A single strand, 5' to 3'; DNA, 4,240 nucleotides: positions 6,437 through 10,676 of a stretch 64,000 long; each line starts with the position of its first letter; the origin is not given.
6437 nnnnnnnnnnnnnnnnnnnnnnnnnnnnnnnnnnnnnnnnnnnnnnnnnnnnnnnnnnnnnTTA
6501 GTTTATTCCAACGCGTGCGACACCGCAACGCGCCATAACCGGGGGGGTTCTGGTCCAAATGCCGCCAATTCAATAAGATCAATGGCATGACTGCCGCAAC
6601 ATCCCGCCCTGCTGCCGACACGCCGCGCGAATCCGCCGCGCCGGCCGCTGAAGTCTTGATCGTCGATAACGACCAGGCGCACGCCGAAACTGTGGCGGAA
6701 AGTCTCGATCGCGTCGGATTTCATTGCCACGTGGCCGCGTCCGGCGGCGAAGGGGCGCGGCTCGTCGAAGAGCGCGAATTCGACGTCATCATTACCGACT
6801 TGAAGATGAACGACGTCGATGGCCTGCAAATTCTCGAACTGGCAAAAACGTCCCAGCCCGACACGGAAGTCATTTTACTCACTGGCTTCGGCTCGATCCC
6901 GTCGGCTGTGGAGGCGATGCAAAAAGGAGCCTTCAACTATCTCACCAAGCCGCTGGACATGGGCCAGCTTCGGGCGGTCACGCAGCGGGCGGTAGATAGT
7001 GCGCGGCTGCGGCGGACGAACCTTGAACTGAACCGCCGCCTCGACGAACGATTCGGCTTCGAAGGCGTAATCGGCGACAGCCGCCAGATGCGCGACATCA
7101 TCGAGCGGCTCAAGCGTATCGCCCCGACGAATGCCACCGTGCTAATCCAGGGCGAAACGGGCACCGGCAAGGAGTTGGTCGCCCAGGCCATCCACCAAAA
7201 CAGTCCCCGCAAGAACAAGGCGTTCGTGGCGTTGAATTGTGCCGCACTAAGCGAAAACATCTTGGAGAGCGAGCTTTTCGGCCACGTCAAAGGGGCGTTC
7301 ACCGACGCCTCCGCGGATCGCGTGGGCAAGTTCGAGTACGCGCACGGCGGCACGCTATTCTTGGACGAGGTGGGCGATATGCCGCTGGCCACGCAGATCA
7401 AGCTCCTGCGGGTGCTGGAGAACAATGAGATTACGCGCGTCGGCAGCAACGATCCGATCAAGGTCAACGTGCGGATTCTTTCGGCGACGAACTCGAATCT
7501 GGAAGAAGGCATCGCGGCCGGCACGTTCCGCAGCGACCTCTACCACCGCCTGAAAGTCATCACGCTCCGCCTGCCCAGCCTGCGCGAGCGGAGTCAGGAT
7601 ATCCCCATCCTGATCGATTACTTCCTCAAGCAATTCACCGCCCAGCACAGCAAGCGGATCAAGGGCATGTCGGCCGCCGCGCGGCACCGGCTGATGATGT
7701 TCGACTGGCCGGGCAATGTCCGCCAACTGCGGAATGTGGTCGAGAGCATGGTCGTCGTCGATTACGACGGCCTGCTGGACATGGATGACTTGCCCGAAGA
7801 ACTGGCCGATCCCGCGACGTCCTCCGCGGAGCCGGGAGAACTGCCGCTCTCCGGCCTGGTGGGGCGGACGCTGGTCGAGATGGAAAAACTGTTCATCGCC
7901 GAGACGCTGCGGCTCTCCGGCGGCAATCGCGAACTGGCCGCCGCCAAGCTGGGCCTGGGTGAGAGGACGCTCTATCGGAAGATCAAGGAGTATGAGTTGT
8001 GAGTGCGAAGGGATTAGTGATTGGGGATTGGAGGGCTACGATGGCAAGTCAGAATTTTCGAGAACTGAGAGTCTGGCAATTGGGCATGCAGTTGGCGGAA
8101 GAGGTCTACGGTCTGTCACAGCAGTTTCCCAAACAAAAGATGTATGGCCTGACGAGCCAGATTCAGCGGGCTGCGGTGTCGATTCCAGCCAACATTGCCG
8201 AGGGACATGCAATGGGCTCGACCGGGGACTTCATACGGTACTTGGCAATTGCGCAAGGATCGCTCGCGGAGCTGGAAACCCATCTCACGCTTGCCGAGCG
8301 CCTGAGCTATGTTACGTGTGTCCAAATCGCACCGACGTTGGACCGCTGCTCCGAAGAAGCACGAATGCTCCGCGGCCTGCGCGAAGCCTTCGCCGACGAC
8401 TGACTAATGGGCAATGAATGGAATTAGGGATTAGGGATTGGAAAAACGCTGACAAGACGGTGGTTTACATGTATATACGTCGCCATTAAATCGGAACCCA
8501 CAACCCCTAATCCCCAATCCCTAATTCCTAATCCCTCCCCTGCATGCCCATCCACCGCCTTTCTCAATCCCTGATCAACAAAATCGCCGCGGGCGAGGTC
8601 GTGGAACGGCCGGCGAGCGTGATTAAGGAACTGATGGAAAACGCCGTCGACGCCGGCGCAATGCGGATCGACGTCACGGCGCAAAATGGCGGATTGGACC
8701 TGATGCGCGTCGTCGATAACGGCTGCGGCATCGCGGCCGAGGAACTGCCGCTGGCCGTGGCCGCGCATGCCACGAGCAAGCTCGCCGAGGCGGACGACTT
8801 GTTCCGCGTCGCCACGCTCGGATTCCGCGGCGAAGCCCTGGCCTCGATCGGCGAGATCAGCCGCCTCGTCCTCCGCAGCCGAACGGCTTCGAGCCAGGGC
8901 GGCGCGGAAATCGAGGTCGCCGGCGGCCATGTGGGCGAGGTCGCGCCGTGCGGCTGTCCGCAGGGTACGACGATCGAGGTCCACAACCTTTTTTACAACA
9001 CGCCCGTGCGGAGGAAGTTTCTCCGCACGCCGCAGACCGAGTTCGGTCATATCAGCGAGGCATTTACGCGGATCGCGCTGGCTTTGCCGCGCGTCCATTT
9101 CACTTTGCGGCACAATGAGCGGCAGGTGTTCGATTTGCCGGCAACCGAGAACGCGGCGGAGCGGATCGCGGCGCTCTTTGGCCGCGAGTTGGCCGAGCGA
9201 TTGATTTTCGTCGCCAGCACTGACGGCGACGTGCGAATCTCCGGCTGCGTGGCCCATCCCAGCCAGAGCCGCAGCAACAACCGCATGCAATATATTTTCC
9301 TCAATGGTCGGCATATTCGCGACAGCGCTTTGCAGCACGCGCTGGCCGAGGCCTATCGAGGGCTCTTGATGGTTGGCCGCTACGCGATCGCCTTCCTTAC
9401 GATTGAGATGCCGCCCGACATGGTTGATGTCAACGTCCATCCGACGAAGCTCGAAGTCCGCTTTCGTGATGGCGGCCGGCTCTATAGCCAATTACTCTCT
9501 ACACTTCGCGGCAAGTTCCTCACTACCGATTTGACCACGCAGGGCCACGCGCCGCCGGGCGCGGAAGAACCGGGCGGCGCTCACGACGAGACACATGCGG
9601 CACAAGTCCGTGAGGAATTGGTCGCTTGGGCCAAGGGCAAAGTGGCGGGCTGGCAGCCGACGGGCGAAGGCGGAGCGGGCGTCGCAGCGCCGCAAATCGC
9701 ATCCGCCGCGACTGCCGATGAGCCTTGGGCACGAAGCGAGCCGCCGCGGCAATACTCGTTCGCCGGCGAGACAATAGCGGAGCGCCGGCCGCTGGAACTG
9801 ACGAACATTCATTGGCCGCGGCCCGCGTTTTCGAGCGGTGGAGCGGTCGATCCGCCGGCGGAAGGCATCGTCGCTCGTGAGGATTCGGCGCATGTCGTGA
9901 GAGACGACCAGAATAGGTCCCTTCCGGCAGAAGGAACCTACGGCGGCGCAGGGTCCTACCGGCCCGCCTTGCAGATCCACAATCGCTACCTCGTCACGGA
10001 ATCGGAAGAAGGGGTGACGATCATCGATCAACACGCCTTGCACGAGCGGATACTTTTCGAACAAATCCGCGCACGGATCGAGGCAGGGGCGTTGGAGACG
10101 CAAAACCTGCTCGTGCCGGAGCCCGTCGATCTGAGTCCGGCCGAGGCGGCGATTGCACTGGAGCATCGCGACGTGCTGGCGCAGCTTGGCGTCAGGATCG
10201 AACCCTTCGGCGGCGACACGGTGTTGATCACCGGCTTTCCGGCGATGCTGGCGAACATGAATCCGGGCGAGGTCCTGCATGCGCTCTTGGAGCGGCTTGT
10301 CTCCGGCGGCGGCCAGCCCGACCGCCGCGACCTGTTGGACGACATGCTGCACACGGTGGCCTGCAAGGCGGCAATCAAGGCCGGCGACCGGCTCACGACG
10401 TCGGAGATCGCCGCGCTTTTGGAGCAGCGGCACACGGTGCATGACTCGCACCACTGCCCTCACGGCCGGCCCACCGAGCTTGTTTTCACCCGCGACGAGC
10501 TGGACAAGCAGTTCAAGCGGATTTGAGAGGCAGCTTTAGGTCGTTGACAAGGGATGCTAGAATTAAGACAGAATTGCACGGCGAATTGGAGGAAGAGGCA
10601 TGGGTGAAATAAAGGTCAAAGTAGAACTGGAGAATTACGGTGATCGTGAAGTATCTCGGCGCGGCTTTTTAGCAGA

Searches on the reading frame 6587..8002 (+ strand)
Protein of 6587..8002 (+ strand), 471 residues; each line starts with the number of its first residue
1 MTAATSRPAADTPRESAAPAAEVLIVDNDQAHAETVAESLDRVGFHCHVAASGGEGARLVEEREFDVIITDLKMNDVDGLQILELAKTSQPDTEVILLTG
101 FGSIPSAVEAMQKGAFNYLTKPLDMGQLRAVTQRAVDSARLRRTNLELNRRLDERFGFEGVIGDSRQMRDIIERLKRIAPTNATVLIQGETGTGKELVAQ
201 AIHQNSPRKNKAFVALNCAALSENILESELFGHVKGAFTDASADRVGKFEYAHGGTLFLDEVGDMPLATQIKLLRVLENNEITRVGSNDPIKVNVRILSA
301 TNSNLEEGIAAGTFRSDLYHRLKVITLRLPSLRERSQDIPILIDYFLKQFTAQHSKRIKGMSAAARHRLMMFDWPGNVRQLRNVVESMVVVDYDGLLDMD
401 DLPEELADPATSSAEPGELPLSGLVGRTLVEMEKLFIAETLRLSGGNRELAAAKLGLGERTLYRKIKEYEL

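Call 43: search_protein_families(library=pfam, proteins=[window:6587-8002:+], max_evalue=0.0001)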
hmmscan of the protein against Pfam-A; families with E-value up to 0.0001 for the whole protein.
window:6587-8002:+ (471 aa): 7 families
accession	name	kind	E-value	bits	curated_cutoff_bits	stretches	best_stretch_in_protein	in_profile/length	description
PF00158.32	Sigma54_activat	-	2.9e-72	242.2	20.2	1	161-327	1-167/168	Sigma-54 interaction domain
PF25601.1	AAA_lid_14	-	3.8e-26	91.2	27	1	333-414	1-82/87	AAA+ ATPase lid domain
PF00072.30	Response_reg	-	1.7e-25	89.7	30.2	1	23-131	1-109/111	Response regulator receiver domain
PF14532.12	Sigma54_activ_2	-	1e-20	74.8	25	1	162-332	1-138/138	Sigma-54 interaction domain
PF02954.25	HTH_8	-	4.2e-10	39.6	22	1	429-469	2-42/42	Bacterial regulatory protein, Fis family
PF07728.20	AAA_5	-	9.4e-08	32.6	22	1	185-303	2-123/139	AAA domain (dynein-related subfamily)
PF01078.27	Mg_chelatase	-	4.7e-05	23.3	20.3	0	245-288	98-141/207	Magnesium chelatase, subunit ChlI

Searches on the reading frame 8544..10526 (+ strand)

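Call 43: search_protein_families(library=pfam, proteins=[window:8544-10526:+], max_evalue=0.0001)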
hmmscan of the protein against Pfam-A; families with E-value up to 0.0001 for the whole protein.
window:8544-10526:+ (660 aa): 4 families
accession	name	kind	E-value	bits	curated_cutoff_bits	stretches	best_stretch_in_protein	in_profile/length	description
PF08676.16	MutL_C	-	2.5e-41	141.2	25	1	477-617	3-142/142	MutL C terminal dimerisation domain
PF01119.25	DNA_mis_repair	-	1.6e-34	118.5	26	1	208-322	1-115/119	DNA mismatch repair protein, C-terminal domain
PF13589.12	HATPase_c_3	-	6.4e-07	29.9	25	1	24-117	4-97/137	Histidine kinase-, DNA gyrase B-, and HSP90-like ATPase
PF02518.31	HATPase_c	-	2.4e-06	28.4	26.4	1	21-77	4-56/111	Histidine kinase-, DNA gyrase B-, and HSP90-like ATPase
